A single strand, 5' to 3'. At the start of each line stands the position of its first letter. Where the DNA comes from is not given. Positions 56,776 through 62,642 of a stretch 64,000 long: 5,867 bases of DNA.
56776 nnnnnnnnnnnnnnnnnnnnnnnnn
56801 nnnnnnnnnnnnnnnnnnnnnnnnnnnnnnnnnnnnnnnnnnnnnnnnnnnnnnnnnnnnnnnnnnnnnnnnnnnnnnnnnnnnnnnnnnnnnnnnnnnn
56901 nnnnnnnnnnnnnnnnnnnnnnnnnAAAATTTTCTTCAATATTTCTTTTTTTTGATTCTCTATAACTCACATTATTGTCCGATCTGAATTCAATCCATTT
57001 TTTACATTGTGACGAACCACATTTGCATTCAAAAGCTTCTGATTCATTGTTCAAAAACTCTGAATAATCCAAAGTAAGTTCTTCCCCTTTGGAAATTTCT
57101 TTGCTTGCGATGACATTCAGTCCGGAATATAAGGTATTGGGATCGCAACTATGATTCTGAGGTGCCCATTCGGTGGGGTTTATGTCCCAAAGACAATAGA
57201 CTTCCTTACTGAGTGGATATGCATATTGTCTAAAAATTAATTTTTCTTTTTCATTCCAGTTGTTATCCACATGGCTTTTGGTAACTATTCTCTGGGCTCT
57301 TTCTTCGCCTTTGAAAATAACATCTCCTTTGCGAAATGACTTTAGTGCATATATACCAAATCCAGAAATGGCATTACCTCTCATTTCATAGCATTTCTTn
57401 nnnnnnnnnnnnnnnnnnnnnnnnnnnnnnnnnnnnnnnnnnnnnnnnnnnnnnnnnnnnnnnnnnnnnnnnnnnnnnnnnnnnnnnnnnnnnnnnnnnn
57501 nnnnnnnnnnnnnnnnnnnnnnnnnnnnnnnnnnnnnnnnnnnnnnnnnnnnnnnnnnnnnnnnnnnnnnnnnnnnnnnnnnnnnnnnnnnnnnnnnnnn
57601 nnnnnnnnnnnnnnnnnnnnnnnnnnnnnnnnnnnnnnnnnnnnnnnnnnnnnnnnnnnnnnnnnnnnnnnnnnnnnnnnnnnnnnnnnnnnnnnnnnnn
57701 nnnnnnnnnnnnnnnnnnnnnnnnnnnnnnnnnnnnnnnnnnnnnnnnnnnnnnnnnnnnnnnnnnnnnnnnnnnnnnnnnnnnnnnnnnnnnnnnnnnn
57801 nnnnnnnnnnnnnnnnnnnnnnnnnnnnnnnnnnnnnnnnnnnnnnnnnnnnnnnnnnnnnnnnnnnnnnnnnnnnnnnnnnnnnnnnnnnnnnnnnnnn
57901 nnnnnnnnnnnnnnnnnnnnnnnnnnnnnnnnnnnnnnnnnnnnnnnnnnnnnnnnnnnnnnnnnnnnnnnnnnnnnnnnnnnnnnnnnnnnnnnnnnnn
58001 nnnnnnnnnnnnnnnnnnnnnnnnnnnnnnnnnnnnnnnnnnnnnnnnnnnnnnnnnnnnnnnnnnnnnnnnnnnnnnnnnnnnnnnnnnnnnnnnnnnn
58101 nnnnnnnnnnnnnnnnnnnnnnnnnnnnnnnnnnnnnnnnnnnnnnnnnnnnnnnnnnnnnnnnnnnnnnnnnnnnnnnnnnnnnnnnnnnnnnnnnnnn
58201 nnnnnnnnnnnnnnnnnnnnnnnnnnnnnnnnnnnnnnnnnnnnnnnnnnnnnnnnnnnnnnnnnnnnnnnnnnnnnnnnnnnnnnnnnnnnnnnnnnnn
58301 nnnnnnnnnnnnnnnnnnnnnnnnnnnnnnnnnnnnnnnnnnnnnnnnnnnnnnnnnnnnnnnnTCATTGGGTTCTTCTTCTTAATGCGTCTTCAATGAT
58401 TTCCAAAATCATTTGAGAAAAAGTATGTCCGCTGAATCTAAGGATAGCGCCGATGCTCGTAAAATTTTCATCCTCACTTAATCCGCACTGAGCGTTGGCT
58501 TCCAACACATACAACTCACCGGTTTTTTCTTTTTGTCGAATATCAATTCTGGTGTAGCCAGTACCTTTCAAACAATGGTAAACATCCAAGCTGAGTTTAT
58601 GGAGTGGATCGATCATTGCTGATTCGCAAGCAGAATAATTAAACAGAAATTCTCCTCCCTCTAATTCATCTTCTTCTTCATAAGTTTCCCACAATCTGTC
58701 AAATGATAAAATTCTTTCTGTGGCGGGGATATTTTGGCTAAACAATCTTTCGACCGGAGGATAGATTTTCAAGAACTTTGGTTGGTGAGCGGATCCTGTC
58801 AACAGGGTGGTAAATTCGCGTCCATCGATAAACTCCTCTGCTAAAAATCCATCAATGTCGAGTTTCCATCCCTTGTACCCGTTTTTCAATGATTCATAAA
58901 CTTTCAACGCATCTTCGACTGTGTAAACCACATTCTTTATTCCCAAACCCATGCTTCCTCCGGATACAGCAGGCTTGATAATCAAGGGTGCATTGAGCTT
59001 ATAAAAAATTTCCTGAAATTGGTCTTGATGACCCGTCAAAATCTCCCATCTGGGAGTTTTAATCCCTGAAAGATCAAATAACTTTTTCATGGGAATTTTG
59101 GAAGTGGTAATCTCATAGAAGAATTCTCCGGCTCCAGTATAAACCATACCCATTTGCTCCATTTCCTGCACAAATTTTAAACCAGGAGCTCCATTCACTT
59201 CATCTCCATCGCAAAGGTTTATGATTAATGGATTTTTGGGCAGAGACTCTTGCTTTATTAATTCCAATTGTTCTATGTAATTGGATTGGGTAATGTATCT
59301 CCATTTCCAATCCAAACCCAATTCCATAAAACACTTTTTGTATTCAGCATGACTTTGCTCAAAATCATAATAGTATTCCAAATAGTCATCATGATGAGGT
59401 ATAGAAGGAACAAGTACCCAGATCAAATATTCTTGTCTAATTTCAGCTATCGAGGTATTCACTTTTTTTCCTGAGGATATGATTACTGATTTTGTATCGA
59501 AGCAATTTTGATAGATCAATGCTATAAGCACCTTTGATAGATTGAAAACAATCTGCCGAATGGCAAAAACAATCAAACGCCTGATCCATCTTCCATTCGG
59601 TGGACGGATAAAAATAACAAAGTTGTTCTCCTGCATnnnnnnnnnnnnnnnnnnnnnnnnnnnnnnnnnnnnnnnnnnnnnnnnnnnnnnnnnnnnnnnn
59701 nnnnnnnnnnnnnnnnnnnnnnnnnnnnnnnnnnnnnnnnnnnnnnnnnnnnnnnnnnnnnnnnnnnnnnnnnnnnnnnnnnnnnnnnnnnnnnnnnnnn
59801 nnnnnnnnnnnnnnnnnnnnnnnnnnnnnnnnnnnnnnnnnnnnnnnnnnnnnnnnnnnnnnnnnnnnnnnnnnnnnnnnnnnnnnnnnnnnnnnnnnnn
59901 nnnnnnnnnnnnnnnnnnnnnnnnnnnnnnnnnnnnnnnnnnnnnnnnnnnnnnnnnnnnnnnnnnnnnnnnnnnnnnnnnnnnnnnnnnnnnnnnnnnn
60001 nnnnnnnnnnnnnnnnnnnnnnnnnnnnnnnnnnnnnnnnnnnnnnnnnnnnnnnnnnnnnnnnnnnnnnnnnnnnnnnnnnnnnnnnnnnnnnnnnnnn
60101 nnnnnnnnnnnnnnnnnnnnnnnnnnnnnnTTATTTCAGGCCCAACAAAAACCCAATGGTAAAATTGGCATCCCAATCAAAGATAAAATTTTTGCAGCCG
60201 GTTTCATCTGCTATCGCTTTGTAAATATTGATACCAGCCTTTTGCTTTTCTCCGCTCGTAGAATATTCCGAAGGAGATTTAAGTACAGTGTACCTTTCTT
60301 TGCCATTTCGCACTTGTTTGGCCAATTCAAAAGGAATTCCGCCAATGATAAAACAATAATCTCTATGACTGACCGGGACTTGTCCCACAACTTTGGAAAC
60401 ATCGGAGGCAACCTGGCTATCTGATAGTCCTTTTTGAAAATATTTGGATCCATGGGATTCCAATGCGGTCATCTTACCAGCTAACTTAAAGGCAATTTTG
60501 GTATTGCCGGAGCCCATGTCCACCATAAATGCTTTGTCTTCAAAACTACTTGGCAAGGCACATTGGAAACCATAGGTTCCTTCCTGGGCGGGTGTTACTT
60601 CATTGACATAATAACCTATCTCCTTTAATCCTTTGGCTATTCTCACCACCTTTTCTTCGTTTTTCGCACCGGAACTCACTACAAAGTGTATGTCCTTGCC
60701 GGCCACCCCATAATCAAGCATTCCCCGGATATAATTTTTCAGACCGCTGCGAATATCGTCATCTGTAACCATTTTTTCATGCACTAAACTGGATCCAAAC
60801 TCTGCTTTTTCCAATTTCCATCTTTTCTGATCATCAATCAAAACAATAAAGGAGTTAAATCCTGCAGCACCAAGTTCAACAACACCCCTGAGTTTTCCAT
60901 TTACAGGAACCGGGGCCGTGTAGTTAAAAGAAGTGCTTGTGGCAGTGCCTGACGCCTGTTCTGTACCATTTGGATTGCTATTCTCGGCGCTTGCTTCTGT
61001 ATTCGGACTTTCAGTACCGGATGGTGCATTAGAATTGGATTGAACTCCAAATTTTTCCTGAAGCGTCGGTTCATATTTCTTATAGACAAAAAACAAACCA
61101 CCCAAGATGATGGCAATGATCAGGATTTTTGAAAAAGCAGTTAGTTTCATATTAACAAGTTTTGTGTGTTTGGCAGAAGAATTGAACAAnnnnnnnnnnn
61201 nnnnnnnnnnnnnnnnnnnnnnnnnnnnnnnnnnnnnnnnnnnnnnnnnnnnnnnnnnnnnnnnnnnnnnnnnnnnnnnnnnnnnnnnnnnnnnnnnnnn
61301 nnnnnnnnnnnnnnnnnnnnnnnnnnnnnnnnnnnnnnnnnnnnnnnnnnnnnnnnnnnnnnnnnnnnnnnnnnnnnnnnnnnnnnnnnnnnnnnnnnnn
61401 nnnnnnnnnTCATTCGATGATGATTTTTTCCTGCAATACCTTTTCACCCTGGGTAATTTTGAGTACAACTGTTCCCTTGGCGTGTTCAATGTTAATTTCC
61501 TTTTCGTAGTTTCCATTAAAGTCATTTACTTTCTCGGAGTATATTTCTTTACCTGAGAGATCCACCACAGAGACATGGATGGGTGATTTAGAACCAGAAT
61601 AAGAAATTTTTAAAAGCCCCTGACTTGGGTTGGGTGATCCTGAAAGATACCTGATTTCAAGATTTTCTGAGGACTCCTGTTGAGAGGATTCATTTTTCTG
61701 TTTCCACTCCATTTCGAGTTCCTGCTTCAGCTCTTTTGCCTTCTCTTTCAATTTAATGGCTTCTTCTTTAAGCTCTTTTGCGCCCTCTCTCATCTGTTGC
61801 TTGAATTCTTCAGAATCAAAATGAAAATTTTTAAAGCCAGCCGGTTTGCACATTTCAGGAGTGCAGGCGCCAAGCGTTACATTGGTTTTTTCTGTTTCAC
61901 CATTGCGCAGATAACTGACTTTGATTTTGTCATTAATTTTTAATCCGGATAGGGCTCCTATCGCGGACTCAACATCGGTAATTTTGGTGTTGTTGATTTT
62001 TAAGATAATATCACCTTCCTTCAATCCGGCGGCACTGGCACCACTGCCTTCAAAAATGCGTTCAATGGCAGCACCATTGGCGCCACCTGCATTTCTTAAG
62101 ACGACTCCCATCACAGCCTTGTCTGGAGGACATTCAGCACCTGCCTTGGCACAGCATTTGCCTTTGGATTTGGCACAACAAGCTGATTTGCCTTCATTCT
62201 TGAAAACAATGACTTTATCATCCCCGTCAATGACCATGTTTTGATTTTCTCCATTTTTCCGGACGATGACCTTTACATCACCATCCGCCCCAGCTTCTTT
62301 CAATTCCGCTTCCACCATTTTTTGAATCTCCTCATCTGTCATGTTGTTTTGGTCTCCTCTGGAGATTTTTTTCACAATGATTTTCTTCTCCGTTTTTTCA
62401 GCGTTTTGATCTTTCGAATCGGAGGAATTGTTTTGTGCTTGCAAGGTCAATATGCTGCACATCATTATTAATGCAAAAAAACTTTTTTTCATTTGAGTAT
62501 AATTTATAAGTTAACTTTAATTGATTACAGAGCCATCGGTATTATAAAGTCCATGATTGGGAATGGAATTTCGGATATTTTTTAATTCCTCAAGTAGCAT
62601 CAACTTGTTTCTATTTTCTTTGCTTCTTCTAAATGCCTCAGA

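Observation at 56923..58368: Single polypeptide fusing an ATP-grasp ligase to a SET/post-SET domain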

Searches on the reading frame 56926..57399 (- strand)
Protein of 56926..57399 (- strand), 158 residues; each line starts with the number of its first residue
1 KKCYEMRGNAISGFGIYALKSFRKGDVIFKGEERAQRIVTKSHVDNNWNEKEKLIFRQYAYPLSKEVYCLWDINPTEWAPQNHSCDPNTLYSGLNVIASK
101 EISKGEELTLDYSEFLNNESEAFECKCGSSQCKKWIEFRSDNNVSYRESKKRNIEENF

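Call 15: search_solved_structures(query=window:56926-57399:-, max_evalue=1, show_alignments=4)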
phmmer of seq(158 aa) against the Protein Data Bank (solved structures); distinct sequences matched with E-value up to 1: 83 (the best 60 are shown).
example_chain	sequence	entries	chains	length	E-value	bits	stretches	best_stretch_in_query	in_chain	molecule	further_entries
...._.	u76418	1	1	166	7.7e-09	38.6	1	9-137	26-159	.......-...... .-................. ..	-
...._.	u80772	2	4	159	1.7e-07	34.2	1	9-136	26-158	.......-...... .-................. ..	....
5f59_A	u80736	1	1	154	2.4e-07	33.8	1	9-136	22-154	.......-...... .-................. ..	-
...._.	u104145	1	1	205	3.5e-07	33.3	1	9-136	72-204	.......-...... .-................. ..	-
9l4t_A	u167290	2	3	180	7.5e-07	32.2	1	83-137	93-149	BurB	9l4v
7u5v_A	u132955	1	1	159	1.2e-06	31.5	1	81-136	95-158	Histone-lysine N-methyltransferase 2A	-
7w67_C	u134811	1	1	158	1.4e-06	31.3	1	81-136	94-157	Histone-lysine N-methyltransferase 2A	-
7w6a_C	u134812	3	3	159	1.4e-06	31.3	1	81-136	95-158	Histone-lysine N-methyltransferase 2A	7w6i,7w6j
9yl3_K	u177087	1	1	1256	1.4e-06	31.3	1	9-136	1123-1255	[histone H3]-lysine(4) N-methyltransferase,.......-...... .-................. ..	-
9yle_K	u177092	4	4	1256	1.4e-06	31.3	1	9-136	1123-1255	[histone H3]-lysine(4) N-methyltransferase,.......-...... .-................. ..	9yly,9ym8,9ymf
5f5e_A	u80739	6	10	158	2.2e-06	30.6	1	82-136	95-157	Histone-lysine N-methyltransferase 2A | Histone-lysine N-methyltransferase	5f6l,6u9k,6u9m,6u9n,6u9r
2w5y_A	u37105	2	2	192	2.6e-06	30.4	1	81-136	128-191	HISTONE-LYSINE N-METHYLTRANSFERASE HRX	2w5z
6kiu_K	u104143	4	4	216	3.4e-06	30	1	81-136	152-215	Histone-lysine N-methyltransferase 2A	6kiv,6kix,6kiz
7ud5_K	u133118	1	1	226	3.9e-06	29.9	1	81-136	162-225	cDNA FLJ56846, highly similar to Zinc finger protein HRX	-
6pwv_C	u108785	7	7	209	4.5e-06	29.6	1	82-136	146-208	Histone-lysine N-methyltransferase 2A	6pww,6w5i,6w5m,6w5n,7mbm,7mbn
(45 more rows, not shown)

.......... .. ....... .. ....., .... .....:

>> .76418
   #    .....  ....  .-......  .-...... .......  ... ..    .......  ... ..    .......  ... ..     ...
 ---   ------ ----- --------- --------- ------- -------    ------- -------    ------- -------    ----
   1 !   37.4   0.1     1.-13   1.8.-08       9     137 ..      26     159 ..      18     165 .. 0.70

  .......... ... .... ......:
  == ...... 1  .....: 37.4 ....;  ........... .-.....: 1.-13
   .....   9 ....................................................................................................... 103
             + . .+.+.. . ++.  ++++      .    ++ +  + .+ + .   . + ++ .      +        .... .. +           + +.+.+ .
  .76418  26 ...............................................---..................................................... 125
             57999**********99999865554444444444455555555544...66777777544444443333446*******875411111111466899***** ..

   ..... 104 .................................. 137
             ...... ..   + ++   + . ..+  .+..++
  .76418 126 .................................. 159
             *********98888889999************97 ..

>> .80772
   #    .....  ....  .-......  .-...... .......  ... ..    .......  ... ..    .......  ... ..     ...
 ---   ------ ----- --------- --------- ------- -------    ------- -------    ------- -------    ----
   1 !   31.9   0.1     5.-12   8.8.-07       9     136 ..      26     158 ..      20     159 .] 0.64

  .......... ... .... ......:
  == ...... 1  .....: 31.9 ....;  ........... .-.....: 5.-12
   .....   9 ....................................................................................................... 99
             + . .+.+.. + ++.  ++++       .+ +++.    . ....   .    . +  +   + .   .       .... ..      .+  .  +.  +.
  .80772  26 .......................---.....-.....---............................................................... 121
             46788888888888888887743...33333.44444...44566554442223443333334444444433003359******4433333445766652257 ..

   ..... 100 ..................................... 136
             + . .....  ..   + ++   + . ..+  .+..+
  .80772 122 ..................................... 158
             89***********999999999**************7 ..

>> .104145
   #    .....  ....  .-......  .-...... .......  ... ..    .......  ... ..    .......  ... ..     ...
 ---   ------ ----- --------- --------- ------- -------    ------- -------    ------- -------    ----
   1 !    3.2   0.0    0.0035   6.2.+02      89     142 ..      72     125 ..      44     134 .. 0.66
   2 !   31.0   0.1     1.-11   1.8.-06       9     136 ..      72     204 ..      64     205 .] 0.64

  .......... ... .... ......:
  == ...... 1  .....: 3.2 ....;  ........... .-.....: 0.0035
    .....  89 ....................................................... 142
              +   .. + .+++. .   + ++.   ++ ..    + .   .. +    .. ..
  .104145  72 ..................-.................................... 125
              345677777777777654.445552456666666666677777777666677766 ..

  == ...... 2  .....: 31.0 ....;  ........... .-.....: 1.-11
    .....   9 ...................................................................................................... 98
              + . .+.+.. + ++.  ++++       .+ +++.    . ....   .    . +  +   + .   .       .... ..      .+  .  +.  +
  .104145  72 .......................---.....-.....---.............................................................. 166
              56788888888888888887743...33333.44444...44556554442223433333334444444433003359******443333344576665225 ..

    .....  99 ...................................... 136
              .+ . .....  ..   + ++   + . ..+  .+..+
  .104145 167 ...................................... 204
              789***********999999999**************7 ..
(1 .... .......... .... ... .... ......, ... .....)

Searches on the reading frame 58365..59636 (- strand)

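Call 3: search_protein_families(library=pfam, proteins=[window:58365-59636:-], max_evalue=0.01)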
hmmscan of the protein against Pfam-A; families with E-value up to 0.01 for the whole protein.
window:58365-59636:- (423 aa): 4 families
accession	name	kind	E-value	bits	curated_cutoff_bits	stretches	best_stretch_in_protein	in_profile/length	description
PF07478.18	Dala_Dala_lig_C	-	9.5e-12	45.3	24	1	192-415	7-204/204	D-ala D-ala ligase C-terminus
PF13535.11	ATP-grasp_4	-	0.00014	22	27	1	215-276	2-67/160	ATP-grasp domain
PF02222.28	ATP-grasp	-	0.00015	22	27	1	188-303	4-108/179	ATP-grasp domain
PF01071.24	GARS_A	-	0.0053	17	27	1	178-279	1-98/194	Phosphoribosylglycinamide synthetase, ATP-grasp (A) domain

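Call 4: search_protein_families(library=ncbifam, proteins=[window:58365-59636:-], max_evalue=0.01)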
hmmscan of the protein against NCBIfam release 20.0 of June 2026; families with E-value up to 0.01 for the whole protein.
window:58365-59636:- (423 aa): 20 families
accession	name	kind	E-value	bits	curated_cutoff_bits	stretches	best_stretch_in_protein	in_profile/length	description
NF002378.0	PRK01372.1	subfamily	8.1e-24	83.9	243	2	159-283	80-192/305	D-alanine--D-alanine ligase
TIGR01205.1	D_ala_D_alaTIGR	subfamily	3e-17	62.6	245.65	1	159-417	86-317/318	D-alanine--D-alanine ligase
NF002527.0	PRK01966.1-3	equivalog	1.5e-11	44.1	310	1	159-419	98-330/332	D-alanine--D-alanine ligase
NF002528.0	PRK01966.1-4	subfamily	1e-10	41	262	2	160-275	122-234/366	D-alanine--D-alanine ligase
NF000091.3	D_ala_D_ser_VanG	exception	1.5e-08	33.9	495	1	159-235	115-193/344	D-alanine--D-serine ligase VanG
NF011168.0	PRK14570.1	equivalog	1.5e-06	27.9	505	1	207-417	163-346/364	D-alanyl-alanine synthetase A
NF011169.0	PRK14571.1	equivalog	1.7e-06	27.6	404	1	157-420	73-298/300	D-alanyl-alanine synthetase A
NF053643.1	Ddl_archaea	equivalog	5.8e-06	25.5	500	1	171-275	98-185/367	putative pseudomurein biosynthesis ATP-grasp protein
TIGR00877.1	purD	equivalog_domain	1.2e-05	24.3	288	1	155-278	80-199/425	phosphoribosylamine--glycine ligase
NF002525.0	PRK01966.1-1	equivalog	1.6e-05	24.1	457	0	183-275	144-229/364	D-alanine--D-alanine ligase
NF002526.0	PRK01966.1-2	equivalog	1.6e-05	23.9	449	0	159-236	115-198/362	D-alanine--D-alanine ligase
NF000206.1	D_ala_D_lac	equivalog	0.00013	21.1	550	0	189-232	142-182/342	D-alanine--(R)-lactate ligase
NF002563.0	PRK02186.1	subfamily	0.00023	19.5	625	1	188-289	116-207/890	argininosuccinate lyase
NF012215.1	D_ala_D_lac_VanD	exception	0.00042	19.7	700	0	345-420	272-343/343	D-alanine--(R)-lactate ligase VanD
NF011170.0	PRK14572.1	equivalog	0.00043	19.5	489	0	159-232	110-188/351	D-alanyl-alanine synthetase A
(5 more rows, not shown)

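Call 78: search_protein_families(library=padloc, proteins=[window:58365-59462:-], max_evalue=0.01)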
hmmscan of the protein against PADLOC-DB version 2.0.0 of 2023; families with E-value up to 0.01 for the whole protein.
window:58365-59462:- (365 aa): 0 families

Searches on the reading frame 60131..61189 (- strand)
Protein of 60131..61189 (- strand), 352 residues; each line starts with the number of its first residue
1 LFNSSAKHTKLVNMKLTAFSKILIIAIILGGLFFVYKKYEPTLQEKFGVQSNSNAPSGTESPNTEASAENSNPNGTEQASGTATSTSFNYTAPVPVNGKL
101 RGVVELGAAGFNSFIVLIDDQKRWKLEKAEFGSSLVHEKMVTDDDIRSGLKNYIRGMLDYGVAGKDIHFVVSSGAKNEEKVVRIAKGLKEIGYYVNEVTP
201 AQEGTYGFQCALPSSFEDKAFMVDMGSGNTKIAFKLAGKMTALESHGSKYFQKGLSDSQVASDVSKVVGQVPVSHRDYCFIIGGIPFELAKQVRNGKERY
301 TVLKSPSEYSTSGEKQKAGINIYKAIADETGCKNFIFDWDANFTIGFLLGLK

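Call 3: search_protein_families(library=pfam, proteins=[window:60131-61189:-], max_evalue=0.01)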
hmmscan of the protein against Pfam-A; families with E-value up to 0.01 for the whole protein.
window:60131-61189:- (352 aa): 1 family
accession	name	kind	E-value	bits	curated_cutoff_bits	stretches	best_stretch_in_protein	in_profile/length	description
PF02541.22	Ppx-GppA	-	0.0025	17.7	27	1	175-245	70-139/285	Ppx/GppA phosphatase family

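Call 4: search_protein_families(library=ncbifam, proteins=[window:60131-61189:-], max_evalue=0.01)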
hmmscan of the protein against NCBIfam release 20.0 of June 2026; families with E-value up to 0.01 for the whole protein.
window:60131-61189:- (352 aa): 0 families

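Call 85: search_protein_families(library=pfam, proteins=[window:60131-61189:-], max_evalue=0.001)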
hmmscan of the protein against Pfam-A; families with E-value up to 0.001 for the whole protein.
window:60131-61189:- (352 aa): 0 families

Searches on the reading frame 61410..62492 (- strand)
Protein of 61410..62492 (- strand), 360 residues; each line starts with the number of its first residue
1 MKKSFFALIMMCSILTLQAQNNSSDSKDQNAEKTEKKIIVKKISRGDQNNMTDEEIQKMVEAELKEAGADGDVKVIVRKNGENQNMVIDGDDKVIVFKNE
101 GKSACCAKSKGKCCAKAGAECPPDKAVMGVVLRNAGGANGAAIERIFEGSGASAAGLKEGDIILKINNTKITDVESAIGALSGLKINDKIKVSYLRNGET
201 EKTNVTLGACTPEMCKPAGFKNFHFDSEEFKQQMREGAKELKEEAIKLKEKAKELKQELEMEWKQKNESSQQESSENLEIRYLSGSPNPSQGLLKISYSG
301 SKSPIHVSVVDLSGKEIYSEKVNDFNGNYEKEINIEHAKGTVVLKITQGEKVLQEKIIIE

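Call 54: search_protein_families(library=pfam, proteins=[window:61410-62492:-], max_evalue=0.00001)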
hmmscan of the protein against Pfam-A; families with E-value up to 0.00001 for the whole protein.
window:61410-62492:- (360 aa): 4 families
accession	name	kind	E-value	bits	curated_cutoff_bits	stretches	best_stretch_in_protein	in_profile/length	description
PF13180.12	PDZ_2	-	3e-14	53.5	27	1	127-207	2-80/80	PDZ domain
PF18962.6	Por_Secre_tail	-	1.7e-07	31.8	27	1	287-359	3-75/75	Secretion system C-terminal sorting domain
PF00595.29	PDZ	-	5.8e-07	30.2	23.2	1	128-175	12-61/81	PDZ domain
PF17820.7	PDZ_6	-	2.3e-06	27.7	27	1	148-182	7-41/54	PDZ domain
